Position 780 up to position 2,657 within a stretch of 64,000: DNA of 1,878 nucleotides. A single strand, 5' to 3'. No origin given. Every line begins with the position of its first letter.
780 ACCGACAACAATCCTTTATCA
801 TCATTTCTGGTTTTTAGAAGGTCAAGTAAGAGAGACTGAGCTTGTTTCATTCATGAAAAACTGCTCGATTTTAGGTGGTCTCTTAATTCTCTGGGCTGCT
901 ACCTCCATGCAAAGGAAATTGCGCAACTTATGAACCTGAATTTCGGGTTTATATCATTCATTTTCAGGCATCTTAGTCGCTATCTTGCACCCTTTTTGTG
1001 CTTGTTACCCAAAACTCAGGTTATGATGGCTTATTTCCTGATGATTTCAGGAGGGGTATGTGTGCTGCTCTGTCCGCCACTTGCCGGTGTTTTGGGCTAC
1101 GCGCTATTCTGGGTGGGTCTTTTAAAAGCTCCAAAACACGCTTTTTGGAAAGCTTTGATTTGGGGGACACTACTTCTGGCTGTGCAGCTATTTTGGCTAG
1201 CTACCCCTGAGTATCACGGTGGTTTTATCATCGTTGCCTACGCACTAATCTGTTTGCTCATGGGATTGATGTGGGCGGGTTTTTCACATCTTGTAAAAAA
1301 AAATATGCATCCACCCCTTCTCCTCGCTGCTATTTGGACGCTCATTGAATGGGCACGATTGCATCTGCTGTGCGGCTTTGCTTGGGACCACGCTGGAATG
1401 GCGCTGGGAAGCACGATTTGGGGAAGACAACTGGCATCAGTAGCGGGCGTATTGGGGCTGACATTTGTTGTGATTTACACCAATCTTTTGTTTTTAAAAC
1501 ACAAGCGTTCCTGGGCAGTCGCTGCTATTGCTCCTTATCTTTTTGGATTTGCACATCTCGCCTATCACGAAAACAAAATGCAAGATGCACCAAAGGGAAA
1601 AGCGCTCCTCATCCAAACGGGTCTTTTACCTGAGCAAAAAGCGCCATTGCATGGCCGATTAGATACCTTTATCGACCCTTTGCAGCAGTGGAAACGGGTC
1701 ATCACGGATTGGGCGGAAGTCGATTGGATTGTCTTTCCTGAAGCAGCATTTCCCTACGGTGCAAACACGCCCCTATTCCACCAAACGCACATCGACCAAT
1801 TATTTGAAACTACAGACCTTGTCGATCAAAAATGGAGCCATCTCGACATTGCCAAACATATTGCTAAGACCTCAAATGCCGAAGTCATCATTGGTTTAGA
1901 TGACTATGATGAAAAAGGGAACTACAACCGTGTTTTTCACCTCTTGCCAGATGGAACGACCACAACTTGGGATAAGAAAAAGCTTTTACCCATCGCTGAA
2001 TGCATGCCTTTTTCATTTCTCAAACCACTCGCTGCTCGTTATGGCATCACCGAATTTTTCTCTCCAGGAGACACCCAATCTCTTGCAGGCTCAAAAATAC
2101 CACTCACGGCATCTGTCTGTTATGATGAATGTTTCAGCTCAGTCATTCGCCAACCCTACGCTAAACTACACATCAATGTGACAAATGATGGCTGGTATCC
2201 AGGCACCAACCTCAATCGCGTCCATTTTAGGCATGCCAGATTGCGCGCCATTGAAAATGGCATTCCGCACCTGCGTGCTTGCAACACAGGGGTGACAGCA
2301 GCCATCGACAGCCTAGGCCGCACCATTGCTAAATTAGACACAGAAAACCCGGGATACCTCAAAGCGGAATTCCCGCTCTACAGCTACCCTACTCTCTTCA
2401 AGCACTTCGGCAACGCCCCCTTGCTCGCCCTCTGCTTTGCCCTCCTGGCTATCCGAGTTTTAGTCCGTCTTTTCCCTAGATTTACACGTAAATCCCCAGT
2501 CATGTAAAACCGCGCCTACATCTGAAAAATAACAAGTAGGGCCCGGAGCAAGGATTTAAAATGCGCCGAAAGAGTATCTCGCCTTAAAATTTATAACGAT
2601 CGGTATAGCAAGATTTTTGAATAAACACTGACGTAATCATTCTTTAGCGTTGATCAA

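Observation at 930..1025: MITE landed exactly on the lnt start codon, and its ATG target duplication creates an in-frame upstream start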

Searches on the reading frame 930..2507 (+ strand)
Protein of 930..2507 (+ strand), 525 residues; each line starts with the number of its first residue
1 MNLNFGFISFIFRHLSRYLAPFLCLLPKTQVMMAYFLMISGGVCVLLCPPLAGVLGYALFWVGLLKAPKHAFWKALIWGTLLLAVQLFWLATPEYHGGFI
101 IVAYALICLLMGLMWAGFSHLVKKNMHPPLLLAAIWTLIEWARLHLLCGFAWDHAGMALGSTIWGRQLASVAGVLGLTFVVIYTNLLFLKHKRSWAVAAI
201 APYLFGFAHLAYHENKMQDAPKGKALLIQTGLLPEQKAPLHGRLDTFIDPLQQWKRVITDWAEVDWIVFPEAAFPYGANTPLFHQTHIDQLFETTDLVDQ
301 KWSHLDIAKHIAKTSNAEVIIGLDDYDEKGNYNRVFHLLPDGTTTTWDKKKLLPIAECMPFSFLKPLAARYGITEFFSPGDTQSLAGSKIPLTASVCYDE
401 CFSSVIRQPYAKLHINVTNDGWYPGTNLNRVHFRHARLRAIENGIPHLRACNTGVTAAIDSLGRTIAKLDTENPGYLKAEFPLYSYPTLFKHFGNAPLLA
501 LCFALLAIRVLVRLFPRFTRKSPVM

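Call 12: find_homologous_proteins(query=window:930-2507:+, max_evalue=1e-10)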
Query window:930-2507:+ (525 aa): 345 proteins with E <= 1e-10 among 8000 candidates; the best 120 are listed.
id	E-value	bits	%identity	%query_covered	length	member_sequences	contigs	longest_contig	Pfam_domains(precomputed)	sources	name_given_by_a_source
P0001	0.0e+0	1232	100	100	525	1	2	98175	PF20154.5,PF00795.28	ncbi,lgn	-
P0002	1.8e-219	748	65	91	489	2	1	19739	PF20154.5,PF00795.28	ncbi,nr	ncbi:MAG: apolipoprotein N-acyltransferase, partial [Chlamydiia bacterium]|nr:apolipoprotein N-acylt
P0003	1.6e-187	643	57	93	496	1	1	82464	PF20154.5,PF00795.28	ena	-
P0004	7.3e-177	607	54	91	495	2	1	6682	PF20154.5,PF00795.28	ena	-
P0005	5.7e-165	568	55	86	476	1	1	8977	PF20154.5,PF00795.28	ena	-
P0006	1.2e-163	564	73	63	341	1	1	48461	PF20154.5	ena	-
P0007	4.1e-133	463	48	89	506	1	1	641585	PF20154.5,PF00795.28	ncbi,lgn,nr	ncbi:MAG: apolipoprotein N-acyltransferase [Chlamydiales bacterium]|nr:apolipoprotein N-acyltransfer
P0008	1.9e-131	457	47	89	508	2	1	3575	PF20154.5,PF00795.28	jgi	-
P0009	1.6e-130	454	48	86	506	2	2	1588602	PF20154.5,PF00795.28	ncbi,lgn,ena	-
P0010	1.2e-122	428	45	90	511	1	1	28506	PF20154.5,PF00795.28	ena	-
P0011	9.1e-114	399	43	85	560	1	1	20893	PF20154.5,PF00795.28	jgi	jgi:apolipoprotein N-acyltransferase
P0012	4.6e-113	397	42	87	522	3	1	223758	PF20154.5,PF00795.28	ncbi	ncbi:MAG: apolipoprotein N-acyltransferase [Rhabdochlamydiaceae bacterium]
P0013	8.1e-113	396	41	88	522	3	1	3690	PF20154.5,PF00795.28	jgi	jgi:apolipoprotein N-acyltransferase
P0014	3.7e-112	394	43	87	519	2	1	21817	PF20154.5,PF00795.28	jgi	-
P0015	9.5e-111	389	42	87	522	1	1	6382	PF20154.5,PF00795.28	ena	-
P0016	2.2e-110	388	42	88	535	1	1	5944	PF20154.5,PF00795.28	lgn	-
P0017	4.3e-110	387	41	87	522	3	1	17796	PF20154.5,PF00795.28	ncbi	-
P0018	8.6e-110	386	39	92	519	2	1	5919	PF20154.5,PF00795.28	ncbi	-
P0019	1.6e-109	385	42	89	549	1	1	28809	PF20154.5,PF00795.28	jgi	jgi:apolipoprotein N-acyltransferase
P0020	3.9e-108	380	41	85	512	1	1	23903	PF20154.5,PF00795.28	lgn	-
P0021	4.3e-108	380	41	89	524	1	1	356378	PF20154.5,PF00795.28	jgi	jgi:apolipoprotein N-acyltransferase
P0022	7.4e-108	380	41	87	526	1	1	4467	PF20154.5,PF00795.28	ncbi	-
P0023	1.2e-107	379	41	91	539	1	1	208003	PF20154.5,PF00795.28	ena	-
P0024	3.5e-107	377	40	90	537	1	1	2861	PF20154.5,PF00795.28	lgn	-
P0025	1.5e-106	375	44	87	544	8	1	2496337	PF20154.5,PF00795.28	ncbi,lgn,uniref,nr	ncbi:apolipoprotein N-acyltransferase [Simkania negevensis]|uniref:Apolipoprotein N-acyltransferase 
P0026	1.5e-105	372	41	86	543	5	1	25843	PF20154.5,PF00795.28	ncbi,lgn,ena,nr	ncbi:MAG: Apolipoprotein N-acyltransferase [Chlamydiae bacterium]|nr:Apolipoprotein N-acyltransferas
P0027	2.4e-104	368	41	87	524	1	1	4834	PF20154.5,PF00795.28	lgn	-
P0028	3.2e-104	368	39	92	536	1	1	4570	PF20154.5,PF00795.28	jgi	-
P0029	1.4e-103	365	42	87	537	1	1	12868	PF20154.5,PF00795.28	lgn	-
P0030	4.8e-103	364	38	88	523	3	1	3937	PF20154.5,PF00795.28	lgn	-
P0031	5.6e-103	363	40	87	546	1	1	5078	PF20154.5,PF00795.28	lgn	-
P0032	4.1e-102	361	39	87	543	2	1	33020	PF20154.5,PF00795.28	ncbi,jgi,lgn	-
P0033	1.5e-101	359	40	86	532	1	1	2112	PF20154.5,PF00795.28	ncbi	-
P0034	1.8e-101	358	40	88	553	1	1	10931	PF20154.5,PF00795.28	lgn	-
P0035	2.6e-101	358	38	88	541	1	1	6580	PF20154.5,PF00795.28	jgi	-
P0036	2.8e-101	358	39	87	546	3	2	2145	PF20154.5,PF00795.28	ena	-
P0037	1.2e-100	356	39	88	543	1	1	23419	PF20154.5,PF00795.28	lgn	-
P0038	2.1e-100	355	39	87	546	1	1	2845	PF20154.5,PF00795.28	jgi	jgi:apolipoprotein N-acyltransferase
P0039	2.5e-100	355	39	87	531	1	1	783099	PF20154.5,PF00795.28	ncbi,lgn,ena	-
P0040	2.6e-100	355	39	90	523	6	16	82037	PF20154.5,PF00795.28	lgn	-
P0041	2.7e-100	355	39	89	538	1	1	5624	PF20154.5,PF00795.28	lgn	-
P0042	3.2e-100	354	41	87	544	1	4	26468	PF20154.5,PF00795.28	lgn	-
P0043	3.2e-100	354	42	86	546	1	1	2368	PF20154.5,PF00795.28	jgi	-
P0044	3.3e-100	354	41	86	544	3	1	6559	PF20154.5,PF00795.28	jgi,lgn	-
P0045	4.2e-100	354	38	88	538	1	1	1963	PF20154.5,PF00795.28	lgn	-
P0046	4.3e-100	354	39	88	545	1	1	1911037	PF20154.5,PF00795.28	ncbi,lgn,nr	ncbi:MAG: apolipoprotein N-acyltransferase [Simkaniaceae bacterium]|nr:MAG: apolipoprotein N-acyltra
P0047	4.4e-100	354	38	91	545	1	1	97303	PF20154.5,PF00795.28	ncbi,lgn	-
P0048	1.2e-99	353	39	90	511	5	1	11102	PF20154.5,PF00795.28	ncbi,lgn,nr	ncbi:MAG TPA: apolipoprotein N-acyltransferase [Rhabdochlamydiaceae bacterium]|nr:apolipoprotein N-a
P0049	1.8e-99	352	40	87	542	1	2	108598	PF20154.5,PF00795.28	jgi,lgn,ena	-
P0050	2.1e-99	352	39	87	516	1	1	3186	PF20154.5,PF00795.28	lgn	-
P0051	2.4e-99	351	39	88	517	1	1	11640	PF20154.5,PF00795.28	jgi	jgi:apolipoprotein N-acyltransferase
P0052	4.2e-99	351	39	90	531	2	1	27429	PF20154.5,PF00795.28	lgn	-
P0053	4.5e-99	351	39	92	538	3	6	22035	PF20154.5,PF00795.28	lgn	-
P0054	6.3e-99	350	40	87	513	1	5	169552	PF20154.5,PF00795.28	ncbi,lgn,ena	-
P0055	1.1e-98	349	38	88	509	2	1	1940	PF20154.5,PF00795.28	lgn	-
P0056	1.6e-98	349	39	85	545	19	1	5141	PF20154.5,PF00795.28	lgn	-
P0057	2.8e-98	348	39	90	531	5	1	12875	PF20154.5,PF00795.28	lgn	-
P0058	3.4e-98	348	38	91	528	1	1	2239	PF20154.5,PF00795.28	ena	-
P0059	4.7e-98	347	40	86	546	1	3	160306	PF20154.5,PF00795.28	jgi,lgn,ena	-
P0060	6.9e-98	347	39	87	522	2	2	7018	PF20154.5,PF00795.28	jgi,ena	jgi:apolipoprotein N-acyltransferase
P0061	9.9e-98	346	40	87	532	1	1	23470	PF20154.5,PF00795.28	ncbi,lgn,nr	ncbi:MAG: apolipoprotein N-acyltransferase [Chlamydiia bacterium]|nr:apolipoprotein N-acyltransferas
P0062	1.2e-97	346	39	90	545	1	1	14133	PF20154.5,PF00795.28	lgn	-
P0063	1.6e-97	345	41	87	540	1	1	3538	PF20154.5,PF00795.28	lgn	-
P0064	1.9e-97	345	39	88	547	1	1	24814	PF20154.5,PF00795.28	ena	-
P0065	3.3e-97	344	39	87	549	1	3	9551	PF20154.5,PF00795.28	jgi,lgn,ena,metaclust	metaclust:\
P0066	4.8e-97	344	39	90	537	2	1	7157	PF20154.5,PF00795.28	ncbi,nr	ncbi:MAG: apolipoprotein N-acyltransferase, partial [Chlamydiia bacterium]|nr:apolipoprotein N-acylt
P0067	7.0e-97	343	39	87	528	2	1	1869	PF20154.5,PF00795.28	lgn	-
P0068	7.1e-97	343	38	90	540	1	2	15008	PF20154.5,PF00795.28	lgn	-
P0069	8.5e-97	343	41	87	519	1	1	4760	PF20154.5,PF00795.28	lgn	-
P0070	9.2e-97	343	38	91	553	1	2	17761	PF20154.5,PF00795.28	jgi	jgi:apolipoprotein N-acyltransferase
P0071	2.2e-96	342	38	90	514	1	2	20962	PF20154.5,PF00795.28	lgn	-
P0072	3.1e-96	341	40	88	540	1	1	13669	PF20154.5,PF00795.28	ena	-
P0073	5.6e-96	340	38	88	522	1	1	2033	PF20154.5,PF00795.28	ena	-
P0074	8.5e-96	340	40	90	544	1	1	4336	PF20154.5,PF00795.28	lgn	-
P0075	8.5e-96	340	38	88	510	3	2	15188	PF20154.5,PF00795.28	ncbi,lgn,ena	-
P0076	1.0e-95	340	40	84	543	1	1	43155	PF20154.5,PF00795.28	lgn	-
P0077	2.1e-95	338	38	91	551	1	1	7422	PF20154.5,PF00795.28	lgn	-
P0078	5.3e-95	337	38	90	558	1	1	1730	PF20154.5,PF00795.28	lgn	-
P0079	1.1e-94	336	40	85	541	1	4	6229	PF20154.5,PF00795.28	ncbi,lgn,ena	-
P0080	1.1e-94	336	39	87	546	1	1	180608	PF20154.5,PF00795.28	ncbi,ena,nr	ncbi:MAG: Apolipoprotein N-acyltransferase [Chlamydiae bacterium]|nr:Apolipoprotein N-acyltransferas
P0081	1.3e-94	336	37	90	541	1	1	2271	PF20154.5,PF00795.28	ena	-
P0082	1.5e-94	336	37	86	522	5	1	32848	PF20154.5,PF00795.28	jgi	-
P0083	1.6e-94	336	39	92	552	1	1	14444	PF20154.5,PF00795.28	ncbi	-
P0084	2.0e-94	335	38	87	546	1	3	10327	PF20154.5,PF00795.28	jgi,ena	-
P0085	5.1e-94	334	39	90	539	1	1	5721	PF20154.5,PF00795.28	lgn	-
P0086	1.9e-93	332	38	91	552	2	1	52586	PF20154.5,PF00795.28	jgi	-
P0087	4.0e-93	331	37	90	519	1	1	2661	PF20154.5,PF00795.28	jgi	jgi:apolipoprotein N-acyltransferase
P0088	4.3e-93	331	39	89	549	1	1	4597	PF20154.5,PF00795.28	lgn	-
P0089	2.7e-92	328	37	88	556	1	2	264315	PF20154.5,PF00795.28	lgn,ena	-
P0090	5.2e-92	327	36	87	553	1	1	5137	PF20154.5,PF00795.28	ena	-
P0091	8.9e-92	327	38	86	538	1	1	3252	PF20154.5,PF00795.28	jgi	-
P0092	1.1e-91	326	38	90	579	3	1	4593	PF20154.5,PF00795.28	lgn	-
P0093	2.5e-91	325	39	84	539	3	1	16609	PF20154.5,PF00795.28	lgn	-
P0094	3.1e-91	325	36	88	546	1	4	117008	PF20154.5,PF00795.28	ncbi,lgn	-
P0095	5.7e-91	324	39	87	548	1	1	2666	PF20154.5,PF00795.28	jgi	-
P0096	2.7e-90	322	35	94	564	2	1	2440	PF20154.5,PF00795.28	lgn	-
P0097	5.9e-90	320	37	91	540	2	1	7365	PF20154.5,PF00795.28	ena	-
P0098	7.8e-90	320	37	90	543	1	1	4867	PF20154.5,PF00795.28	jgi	jgi:apolipoprotein N-acyltransferase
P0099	2.9e-89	318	37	86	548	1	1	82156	PF20154.5,PF00795.28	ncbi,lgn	-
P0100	4.2e-89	318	39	87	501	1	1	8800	PF20154.5,PF00795.28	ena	-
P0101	4.9e-89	317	40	86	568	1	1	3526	PF20154.5,PF00795.28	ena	-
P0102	8.0e-89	317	37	87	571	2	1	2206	PF20154.5,PF00795.28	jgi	-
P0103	9.6e-89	316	37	91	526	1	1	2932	PF20154.5,PF00795.28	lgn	-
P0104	1.6e-88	316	37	87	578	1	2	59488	PF20154.5,PF00795.28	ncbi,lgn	-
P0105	5.2e-88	314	38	88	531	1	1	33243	PF20154.5,PF00795.28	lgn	-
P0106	2.7e-87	312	42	71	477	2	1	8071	PF20154.5,PF00795.28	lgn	-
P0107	3.5e-87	311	38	87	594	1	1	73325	PF20154.5,PF00795.28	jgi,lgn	jgi:apolipoprotein N-acyltransferase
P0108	3.9e-87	311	38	81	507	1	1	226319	PF20154.5,PF00795.28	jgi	jgi:apolipoprotein N-acyltransferase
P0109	5.9e-87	311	37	86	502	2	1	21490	PF20154.5,PF00795.28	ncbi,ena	-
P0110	8.0e-87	310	37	87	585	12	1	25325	PF20154.5,PF00795.28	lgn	-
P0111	3.3e-86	308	38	86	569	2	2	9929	PF20154.5,PF00795.28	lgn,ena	-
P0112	5.2e-86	307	36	90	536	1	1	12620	PF20154.5,PF00795.28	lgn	-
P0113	2.3e-85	305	36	89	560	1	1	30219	PF20154.5,PF00795.28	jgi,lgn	jgi:apolipoprotein N-acyltransferase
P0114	5.1e-85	304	35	88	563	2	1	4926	PF20154.5,PF00795.28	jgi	jgi:apolipoprotein N-acyltransferase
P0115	6.4e-85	304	40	72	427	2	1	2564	PF20154.5,PF00795.28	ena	-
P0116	1.2e-84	303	36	86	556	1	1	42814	PF20154.5,PF00795.28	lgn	-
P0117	2.5e-84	302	37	88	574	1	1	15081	PF20154.5,PF00795.28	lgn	-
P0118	3.1e-84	302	38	88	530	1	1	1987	PF20154.5,PF00795.28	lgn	-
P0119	7.3e-84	300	37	89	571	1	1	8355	PF20154.5,PF00795.28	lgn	-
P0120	4.7e-83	298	36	90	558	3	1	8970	PF20154.5,PF00795.28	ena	-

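Call 14: find_encoding_contigs(protein=P0001, flank=10000, max_places=6)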
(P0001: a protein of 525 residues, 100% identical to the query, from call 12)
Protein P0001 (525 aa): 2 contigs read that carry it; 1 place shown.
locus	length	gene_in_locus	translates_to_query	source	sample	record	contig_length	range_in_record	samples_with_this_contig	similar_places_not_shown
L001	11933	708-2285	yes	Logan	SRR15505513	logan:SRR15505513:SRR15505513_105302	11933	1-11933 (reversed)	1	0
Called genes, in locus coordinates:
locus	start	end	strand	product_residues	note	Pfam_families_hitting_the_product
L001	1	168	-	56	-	?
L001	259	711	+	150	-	PF05514:HR_lesion (weak), PF07681:DoxX, PF02077:SURF4 (weak)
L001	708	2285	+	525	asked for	PF20154:LNT_N, PF00795:CN_hydrolase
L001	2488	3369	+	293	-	PF03331:LpxC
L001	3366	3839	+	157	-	PF22817:ApeP-like (weak), PF07977:FabA, PF22818:ApeI-like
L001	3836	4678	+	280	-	PF25084:LbH_EIF2B (faint), PF25087:GMPPB_C (weak), PF00132:Hexapep (weak), PF25087:GMPPB_C (weak), PF00132:Hexapep, PF13720:Acetyltransf_11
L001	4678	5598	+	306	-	PF00551:Formyl_trans_N, PF02911:Formyl_trans_C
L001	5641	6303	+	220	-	-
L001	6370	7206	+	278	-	-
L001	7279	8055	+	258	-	-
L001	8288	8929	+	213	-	PF00297:Ribosomal_L3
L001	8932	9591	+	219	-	PF00573:Ribosomal_L4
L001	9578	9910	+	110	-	PF00276:Ribosomal_L23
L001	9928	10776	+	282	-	PF00181:Ribosomal_L2_N, PF03947:Ribosomal_L2_C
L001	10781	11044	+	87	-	PF00203:Ribosomal_S19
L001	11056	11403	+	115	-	PF00237:Ribosomal_L22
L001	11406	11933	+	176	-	?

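Call 15: find_encoding_contigs(protein=P0006, flank=5000, max_places=4)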
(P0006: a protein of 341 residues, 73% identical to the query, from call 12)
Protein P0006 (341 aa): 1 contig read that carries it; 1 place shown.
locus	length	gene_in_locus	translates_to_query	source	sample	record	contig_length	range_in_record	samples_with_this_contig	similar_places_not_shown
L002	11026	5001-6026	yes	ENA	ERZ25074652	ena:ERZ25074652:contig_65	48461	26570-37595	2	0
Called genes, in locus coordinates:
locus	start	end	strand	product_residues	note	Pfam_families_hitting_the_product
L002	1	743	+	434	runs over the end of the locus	PF00768:Peptidase_S11, PF02113:Peptidase_S13 (weak), PF13354:Beta-lactamase2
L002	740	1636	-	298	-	PF05704:Caps_synth (weak), PF12919:TcdA_TcdB (faint), PF04488:Gly_transf_sug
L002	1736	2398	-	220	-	PF00398:RrnaAD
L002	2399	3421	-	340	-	PF13624:SurA_N_3 (weak)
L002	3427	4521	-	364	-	PF22458:RsmF-B_ferredox, PF05175:MTS, PF01209:Ubie_methyltran, PF01189:Methyltr_RsmB-F, PF13847:Methyltransf_31, PF13649:Methyltransf_25 (faint)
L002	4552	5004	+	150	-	PF07681:DoxX, PF02077:SURF4 (weak)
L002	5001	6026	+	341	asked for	PF20154:LNT_N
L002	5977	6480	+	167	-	PF00795:CN_hydrolase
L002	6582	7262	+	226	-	PF03331:LpxC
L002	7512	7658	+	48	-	-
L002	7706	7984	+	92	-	PF07977:FabA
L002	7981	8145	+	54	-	PF25087:GMPPB_C (weak), PF00132:Hexapep (weak)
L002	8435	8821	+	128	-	PF13720:Acetyltransf_11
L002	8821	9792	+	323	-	PF00551:Formyl_trans_N, PF02911:Formyl_trans_C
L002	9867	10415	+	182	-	-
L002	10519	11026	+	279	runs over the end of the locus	-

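Call 17: find_encoding_contigs(protein=P0003, flank=3000, max_places=3)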
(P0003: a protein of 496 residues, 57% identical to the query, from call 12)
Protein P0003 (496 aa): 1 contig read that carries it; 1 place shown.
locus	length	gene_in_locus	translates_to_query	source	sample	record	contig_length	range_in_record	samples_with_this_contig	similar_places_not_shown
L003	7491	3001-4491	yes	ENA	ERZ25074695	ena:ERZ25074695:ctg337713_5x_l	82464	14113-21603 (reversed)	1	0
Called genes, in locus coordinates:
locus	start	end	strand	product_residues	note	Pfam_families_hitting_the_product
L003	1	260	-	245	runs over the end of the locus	PF00398:RrnaAD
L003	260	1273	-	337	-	PF13623:SurA_N_2 (weak), PF13624:SurA_N_3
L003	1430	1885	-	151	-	PF01189:Methyltr_RsmB-F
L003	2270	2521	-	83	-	-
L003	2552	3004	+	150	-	PF07681:DoxX, PF02077:SURF4 (weak)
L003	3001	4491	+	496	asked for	PF20154:LNT_N, PF00795:CN_hydrolase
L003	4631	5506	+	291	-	PF03331:LpxC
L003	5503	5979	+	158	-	PF22817:ApeP-like (weak), PF07977:FabA, PF22818:ApeI-like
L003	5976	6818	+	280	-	PF25087:GMPPB_C (weak), PF00132:Hexapep, PF25084:LbH_EIF2B (weak), PF25087:GMPPB_C (weak), PF00132:Hexapep, PF13720:Acetyltransf_11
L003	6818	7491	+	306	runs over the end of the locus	PF00551:Formyl_trans_N, PF02911:Formyl_trans_C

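Call 18: find_encoding_contigs(protein=P0004, flank=3000, max_places=3)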
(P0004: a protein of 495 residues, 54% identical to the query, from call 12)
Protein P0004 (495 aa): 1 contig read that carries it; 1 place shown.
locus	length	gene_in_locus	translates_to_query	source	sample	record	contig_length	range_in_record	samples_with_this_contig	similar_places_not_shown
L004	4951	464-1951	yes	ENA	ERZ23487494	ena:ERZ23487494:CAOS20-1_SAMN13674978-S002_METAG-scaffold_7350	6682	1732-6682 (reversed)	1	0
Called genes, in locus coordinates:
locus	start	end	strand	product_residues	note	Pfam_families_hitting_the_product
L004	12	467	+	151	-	PF05514:HR_lesion (weak), PF07681:DoxX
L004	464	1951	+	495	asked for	PF20154:LNT_N, PF00795:CN_hydrolase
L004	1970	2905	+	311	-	-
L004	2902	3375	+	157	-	PF22817:ApeP-like, PF07977:FabA, PF22818:ApeI-like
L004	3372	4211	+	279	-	PF25087:GMPPB_C (faint), PF25084:LbH_EIF2B (weak), PF00132:Hexapep, PF13720:Acetyltransf_11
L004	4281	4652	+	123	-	-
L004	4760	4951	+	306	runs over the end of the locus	PF00551:Formyl_trans_N, PF02911:Formyl_trans_C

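Call 63: predict_structure(alignment_id=A2)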
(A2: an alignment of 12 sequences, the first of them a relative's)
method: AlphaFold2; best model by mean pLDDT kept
length: 525 residues; sequences in the alignment: 12
mean_pLDDT: 66.1   pTM: 0.68
mean pLDDT of the five models: 66.1, 62.4, 58.7, 56.4, 56.4
residues with pLDDT >= 90: 14; 70-90: 255; 50-70: 119; < 50: 137
segments of 3 or more residues with pLDDT < 50: 1-9, 12-47, 94-96, 147-153, 231-243, 272-275, 327-329, 350-386, 398-405, 420-426, 470-472, 521-525
pLDDT, mean of each block of 10 residues (from residue 1): 42 44 38 35 44 64 77 87 68 52 75 82 75 87 56 53 78 82 87 88 89 91 81 43 55 77 81 58 83 67 84 84 56 70 68 34 39 32 45 52 51 66 49 74 81 70 70 68 82 79 87 67 39
secondary structure, 60 per line:
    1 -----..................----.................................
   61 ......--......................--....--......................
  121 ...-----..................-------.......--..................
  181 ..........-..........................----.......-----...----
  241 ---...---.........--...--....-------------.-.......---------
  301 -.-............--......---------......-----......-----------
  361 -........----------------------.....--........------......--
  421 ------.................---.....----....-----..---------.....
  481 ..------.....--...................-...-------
elements in order: H6-23 H28-66 H69-90 H93-96 H99-123 H129-146 H154-160 H163-190 H192-217 E222-228 H250-258 E266-269 H285-291 H304-315 E318-323 E333-338 E344-349 H362-369 E392-396 H399-406 E413-418 H427-443 E447-451 E456-459 E476-482 H489-493 H496-514
